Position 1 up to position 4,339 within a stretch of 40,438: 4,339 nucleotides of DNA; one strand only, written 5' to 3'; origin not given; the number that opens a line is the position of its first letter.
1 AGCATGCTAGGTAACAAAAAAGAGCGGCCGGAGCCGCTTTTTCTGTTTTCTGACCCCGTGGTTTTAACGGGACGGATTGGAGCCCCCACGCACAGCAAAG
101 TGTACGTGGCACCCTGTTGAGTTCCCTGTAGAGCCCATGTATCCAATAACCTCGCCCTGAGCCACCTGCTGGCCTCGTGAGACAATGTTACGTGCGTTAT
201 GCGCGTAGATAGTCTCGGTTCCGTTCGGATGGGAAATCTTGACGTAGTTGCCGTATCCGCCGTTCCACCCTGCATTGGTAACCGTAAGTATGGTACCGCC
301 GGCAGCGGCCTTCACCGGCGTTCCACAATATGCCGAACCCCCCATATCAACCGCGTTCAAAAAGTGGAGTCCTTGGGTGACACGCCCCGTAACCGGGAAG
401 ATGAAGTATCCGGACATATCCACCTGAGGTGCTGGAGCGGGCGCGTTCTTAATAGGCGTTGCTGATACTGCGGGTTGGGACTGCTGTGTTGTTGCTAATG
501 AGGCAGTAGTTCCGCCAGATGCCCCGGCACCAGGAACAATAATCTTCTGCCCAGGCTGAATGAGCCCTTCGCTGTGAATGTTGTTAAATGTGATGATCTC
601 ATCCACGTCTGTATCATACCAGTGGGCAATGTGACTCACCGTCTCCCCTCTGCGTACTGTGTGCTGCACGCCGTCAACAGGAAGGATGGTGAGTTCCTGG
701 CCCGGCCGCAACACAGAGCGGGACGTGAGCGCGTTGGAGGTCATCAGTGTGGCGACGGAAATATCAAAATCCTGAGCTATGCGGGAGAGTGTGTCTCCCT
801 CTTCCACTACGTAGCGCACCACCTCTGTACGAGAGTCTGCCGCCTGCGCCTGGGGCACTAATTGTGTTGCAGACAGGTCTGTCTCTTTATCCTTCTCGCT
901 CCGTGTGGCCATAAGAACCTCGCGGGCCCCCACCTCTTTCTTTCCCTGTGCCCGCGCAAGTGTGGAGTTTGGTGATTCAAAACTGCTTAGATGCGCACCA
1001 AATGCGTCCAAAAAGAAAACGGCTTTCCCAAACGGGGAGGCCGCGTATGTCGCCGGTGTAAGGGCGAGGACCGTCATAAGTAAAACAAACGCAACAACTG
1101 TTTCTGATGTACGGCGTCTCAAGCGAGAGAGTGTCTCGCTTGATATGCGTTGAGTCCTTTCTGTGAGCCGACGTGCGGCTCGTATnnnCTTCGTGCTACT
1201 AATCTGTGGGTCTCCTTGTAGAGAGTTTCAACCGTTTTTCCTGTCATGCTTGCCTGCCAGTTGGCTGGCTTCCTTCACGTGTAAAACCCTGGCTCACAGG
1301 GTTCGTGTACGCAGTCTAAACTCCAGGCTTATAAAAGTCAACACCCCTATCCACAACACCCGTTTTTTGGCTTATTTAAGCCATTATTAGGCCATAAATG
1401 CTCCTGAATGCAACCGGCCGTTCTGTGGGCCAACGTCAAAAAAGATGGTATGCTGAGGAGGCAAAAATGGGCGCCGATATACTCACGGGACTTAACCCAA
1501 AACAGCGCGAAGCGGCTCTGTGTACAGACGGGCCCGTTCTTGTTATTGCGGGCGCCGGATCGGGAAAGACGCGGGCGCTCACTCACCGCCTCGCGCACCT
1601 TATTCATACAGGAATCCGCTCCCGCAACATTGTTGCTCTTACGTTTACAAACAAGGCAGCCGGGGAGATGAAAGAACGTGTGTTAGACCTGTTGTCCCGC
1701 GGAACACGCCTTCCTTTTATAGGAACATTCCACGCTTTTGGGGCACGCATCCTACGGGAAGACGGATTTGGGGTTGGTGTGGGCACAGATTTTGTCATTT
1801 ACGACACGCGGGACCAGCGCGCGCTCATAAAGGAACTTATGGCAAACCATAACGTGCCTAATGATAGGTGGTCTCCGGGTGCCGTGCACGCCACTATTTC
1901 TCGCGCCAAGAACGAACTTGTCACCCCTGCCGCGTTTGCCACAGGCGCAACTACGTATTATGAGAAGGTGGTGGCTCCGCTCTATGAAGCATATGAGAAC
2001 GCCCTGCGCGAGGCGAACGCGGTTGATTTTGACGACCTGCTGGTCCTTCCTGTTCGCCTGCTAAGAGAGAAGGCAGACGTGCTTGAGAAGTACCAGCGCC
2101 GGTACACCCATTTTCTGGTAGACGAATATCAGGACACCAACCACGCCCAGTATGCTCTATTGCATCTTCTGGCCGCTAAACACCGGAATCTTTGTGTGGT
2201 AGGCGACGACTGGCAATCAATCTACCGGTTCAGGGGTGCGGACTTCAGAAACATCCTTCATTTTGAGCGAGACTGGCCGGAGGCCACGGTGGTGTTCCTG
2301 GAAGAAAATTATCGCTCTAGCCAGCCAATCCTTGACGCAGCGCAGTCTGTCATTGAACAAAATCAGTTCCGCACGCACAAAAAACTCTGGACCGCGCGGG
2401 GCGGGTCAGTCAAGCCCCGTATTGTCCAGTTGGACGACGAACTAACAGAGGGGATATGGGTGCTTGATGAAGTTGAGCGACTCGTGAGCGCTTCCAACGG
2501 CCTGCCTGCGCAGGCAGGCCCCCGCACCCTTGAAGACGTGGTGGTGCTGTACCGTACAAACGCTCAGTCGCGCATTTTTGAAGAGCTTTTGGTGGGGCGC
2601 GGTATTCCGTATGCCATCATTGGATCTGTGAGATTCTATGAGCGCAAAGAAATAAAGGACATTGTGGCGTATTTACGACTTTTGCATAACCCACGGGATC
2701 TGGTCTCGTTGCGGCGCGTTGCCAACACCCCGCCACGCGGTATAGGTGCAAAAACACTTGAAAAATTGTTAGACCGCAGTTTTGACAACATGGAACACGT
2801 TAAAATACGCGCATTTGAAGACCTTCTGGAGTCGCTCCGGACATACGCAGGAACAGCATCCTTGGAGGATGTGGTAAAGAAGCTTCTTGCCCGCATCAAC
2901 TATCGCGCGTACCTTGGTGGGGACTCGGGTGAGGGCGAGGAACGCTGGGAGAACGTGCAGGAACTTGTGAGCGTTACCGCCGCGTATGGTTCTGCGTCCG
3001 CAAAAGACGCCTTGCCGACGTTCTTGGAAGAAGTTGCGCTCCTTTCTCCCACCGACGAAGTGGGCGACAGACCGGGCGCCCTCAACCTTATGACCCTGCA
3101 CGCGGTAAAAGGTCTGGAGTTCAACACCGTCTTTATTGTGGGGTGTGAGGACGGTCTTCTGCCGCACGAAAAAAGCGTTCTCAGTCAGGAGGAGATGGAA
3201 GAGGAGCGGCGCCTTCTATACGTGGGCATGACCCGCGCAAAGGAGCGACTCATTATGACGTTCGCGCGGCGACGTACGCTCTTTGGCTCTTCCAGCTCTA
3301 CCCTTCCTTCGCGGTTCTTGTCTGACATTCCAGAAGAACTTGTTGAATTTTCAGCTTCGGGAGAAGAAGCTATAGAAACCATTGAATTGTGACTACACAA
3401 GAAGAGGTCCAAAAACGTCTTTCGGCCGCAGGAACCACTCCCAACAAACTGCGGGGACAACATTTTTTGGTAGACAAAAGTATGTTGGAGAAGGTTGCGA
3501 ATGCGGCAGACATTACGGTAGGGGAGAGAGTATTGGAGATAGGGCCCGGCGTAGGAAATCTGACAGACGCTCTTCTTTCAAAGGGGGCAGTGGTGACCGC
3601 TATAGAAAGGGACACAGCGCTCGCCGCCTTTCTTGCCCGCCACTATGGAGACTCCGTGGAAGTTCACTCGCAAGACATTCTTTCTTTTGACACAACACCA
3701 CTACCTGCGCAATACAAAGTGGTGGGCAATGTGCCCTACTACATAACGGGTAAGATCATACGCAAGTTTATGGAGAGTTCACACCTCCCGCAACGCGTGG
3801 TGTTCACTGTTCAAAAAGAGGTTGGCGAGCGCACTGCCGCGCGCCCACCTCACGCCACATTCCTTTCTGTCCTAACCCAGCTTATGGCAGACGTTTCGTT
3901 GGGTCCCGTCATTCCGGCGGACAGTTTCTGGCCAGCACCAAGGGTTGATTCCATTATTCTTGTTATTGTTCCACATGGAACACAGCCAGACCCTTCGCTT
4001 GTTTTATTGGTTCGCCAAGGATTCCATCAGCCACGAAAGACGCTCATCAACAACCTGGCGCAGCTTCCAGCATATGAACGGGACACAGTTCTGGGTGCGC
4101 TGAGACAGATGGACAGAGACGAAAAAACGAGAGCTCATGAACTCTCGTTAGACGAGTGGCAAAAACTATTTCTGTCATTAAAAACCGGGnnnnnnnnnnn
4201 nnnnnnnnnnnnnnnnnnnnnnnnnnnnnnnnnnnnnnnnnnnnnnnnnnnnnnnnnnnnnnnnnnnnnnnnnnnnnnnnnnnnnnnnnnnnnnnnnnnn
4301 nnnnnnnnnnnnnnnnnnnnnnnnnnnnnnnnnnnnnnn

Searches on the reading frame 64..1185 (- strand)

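Call 7: search_protein_families(library=pfam, proteins=[window:64-1185:-], max_evalue=0.01)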
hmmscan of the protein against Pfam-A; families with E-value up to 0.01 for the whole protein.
window:64-1185:- (373 aa): 4 families
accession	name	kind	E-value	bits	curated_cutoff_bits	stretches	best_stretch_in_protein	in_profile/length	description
PF01551.29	Peptidase_M23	-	2.4e-27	95.4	28.7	1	285-370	10-92/96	Peptidase family M23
PF01476.26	LysM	-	4.8e-26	90.9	20.9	2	125-167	1-42/43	LysM domain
PF23473.1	LysM3_LYK4_5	-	4.4e-09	36.7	29.3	1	125-157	5-37/48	LYK4/5 LysM3 domain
PF23446.1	LysM1_NFP_LYK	-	4.8e-07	31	36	0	182-218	17-54/60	NFP/LYK LysM1 domain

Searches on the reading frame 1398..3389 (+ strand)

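Call 5: search_protein_families(library=pfam, proteins=[window:1398-3389:+], max_evalue=0.01)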
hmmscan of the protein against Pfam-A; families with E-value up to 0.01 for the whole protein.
window:1398-3389:+ (664 aa): 6 families
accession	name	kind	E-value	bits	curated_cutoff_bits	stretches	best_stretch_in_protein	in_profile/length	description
PF00580.27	UvrD-helicase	-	1.6e-86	290.8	23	1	32-293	1-270/271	UvrD/REP helicase N-terminal domain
PF13361.12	UvrD_C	-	3.5e-67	227.7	25.6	1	301-624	3-349/350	UvrD-like helicase C-terminal domain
PF13245.12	AAA_19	-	1.5e-23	83.9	25.1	1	36-279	1-134/134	AAA domain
PF13538.12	UvrD_C_2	-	5.2e-11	42.7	27.4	1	565-620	5-51/52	UvrD-like helicase C-terminal domain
PF13604.12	AAA_30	-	2.4e-08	34.4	27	1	32-94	2-65/191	AAA domain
PF01443.25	Viral_helicase1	-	6e-08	33.2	21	0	558-619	178-225/228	Viral superfamily 1 RNA helicase core domain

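Call 6: search_protein_families(library=ncbifam, proteins=[window:1398-3389:+], max_evalue=0.01)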
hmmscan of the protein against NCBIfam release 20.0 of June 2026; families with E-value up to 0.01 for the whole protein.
window:1398-3389:+ (664 aa): 18 families
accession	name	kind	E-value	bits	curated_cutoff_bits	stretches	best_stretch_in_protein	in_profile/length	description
TIGR01073.1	pcrA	equivalog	4.4e-218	726.2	911.2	1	29-657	2-644/725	DNA helicase PcrA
NF008743.0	PRK11773.1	equivalog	2e-168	562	965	1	27-650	5-642/720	DNA helicase II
TIGR01074.1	rep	equivalog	8.4e-167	556.3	951.45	2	32-458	2-421/668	DNA helicase Rep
TIGR01075.1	uvrD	equivalog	1.2e-163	546.1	1144.45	1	28-650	1-637/715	DNA helicase II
NF008172.0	PRK10919.1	equivalog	5.5e-133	444.6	1168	1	32-651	3-640/673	DNA helicase Rep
TIGR02785.1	addA_Gpos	equivalog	1.5e-57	195.3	707.65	4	187-321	336-482/1234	helicase-exonuclease AddAB subunit AddA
NF008276.0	PRK11054.1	equivalog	4.5e-53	180.8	543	3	190-350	390-546/684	DNA helicase IV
NF010485.0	PRK13909.1-2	equivalog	5.4e-42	144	650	2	197-580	290-629/909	RecB-like helicase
TIGR00609.1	recB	equivalog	5.5e-40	137.4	696.05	3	196-324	330-462/1175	exodeoxyribonuclease V subunit beta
TIGR02784.1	addA_alphas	equivalog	3.3e-39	135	860.75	4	190-322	342-496/1138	double-strand break repair helicase AddA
NF010487.0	PRK13909.1-4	equivalog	3.1e-35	121.7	759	2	191-427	280-524/924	RecB-like helicase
NF010486.0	PRK13909.1-3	equivalog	5.7e-18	64.3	1109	2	50-98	11-59/921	RecB-like helicase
NF010484.0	PRK13909.1-1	equivalog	4.9e-15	54.4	1074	2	50-99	11-60/945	RecB-like helicase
NF008128.0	PRK10876.1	equivalog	4.6e-12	44.4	1697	1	199-321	339-463/1181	exodeoxyribonuclease V subunit beta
NF041464.1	HelD_BACSU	equivalog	1.6e-10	39.6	419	1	232-362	543-668/779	RNA polymerase recycling motor HelD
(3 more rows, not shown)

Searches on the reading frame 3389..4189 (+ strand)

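Call 5: search_protein_families(library=pfam, proteins=[window:3389-4189:+], max_evalue=0.01)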
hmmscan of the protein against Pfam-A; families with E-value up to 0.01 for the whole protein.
window:3389-4189:+ (267 aa): 3 families
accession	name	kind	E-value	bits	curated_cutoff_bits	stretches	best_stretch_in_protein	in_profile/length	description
PF00398.26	RrnaAD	-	7e-42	143.8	24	1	19-264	5-261/263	Ribosomal RNA adenine dimethylase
PF13489.12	Methyltransf_23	-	0.0035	17.5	27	1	32-79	9-57/164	Methyltransferase domain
PF13649.12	Methyltransf_25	-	0.0058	17.7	27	0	48-102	1-60/97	Methyltransferase domain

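Call 6: search_protein_families(library=ncbifam, proteins=[window:3389-4189:+], max_evalue=0.01)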
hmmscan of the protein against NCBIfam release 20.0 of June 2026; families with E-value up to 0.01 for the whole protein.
window:3389-4189:+ (267 aa): 29 families (the best 25 are shown)
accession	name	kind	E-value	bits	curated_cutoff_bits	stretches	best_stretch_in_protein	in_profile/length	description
TIGR00755.1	ksgA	equivalog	1.6e-61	207.9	171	1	18-261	3-253/256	16S rRNA (adenine(1518)-N(6)/adenine(1519)-N(6))-dimethyltransferase RsmA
NF000499.2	Erm23S_rRNA_broad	equivalog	7e-44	150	212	1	23-263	2-243/244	23S ribosomal RNA methyltransferase Erm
NF011486.0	PRK14896.1-1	equivalog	2.8e-33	115.2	450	1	12-223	16-233/284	16S ribosomal RNA methyltransferase A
NF000337.1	erm_SHROVE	exception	1.2e-21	77.1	320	1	22-193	6-176/248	ErmE/ErmH/ErmO/ErmR family 23S rRNA (adenine(2058)-N(6))-methyltransferase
NF042988.1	Erm46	exception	5.4e-18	65.2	503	1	23-194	12-178/255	23S rRNA (adenine(2058)-N(6))-methyltransferase Erm(46)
NF042938.1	Erm55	exception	6.4e-18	64.7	525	1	23-194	12-178/270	23S rRNA (adenine(2058)-N(6))-methyltransferase Erm(55)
NF012223.0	erm_F_23S_MT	exception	9.5e-18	64.5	575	1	18-193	7-182/266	23S rRNA (adenine(2058)-N(6))-methyltransferase Erm(F)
NF045543.1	erm_G_23S_MT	exception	5.1e-17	62.4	515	1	23-193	9-176/244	23S rRNA (adenine(2058)-N(6))-methyltransferase Erm(G)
NF012222.1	erm_A_23S_MT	exception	2.1e-16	60.2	475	1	22-196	8-179/243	23S rRNA (adenine(2058)-N(6))-methyltransferase Erm(A)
NF012220.1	erm_B_23S_MT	exception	3.8e-16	59.4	525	1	23-199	8-181/245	23S rRNA (adenine(2058)-N(6))-methyltransferase Erm(B)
NF012219.1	erm_C_23S_MT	exception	7.2e-16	58.5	530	1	22-191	8-174/244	23S rRNA (adenine(2058)-N(6))-methyltransferase Erm(C)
NF000412.1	Erm43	exception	2.1e-15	56.9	500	1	22-196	8-179/243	23S rRNA (adenine(2058)-N(6))-methyltransferase Erm(43)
NF012218.0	erm_38_23S_MT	exception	6e-15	55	800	1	23-194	12-186/386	23S rRNA (adenine(2058)-N(6))-methyltransferase Erm(38)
NF000077.1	Erm42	exception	2e-14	53.5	600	1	23-171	19-167/303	23S rRNA (adenine(2058)-N(6))-methyltransferase Erm(42)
NF000411.1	Erm45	exception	2.2e-14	53.8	525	1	23-196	8-178/245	23S rRNA (adenine(2058)-N(6))-methyltransferase Erm(45)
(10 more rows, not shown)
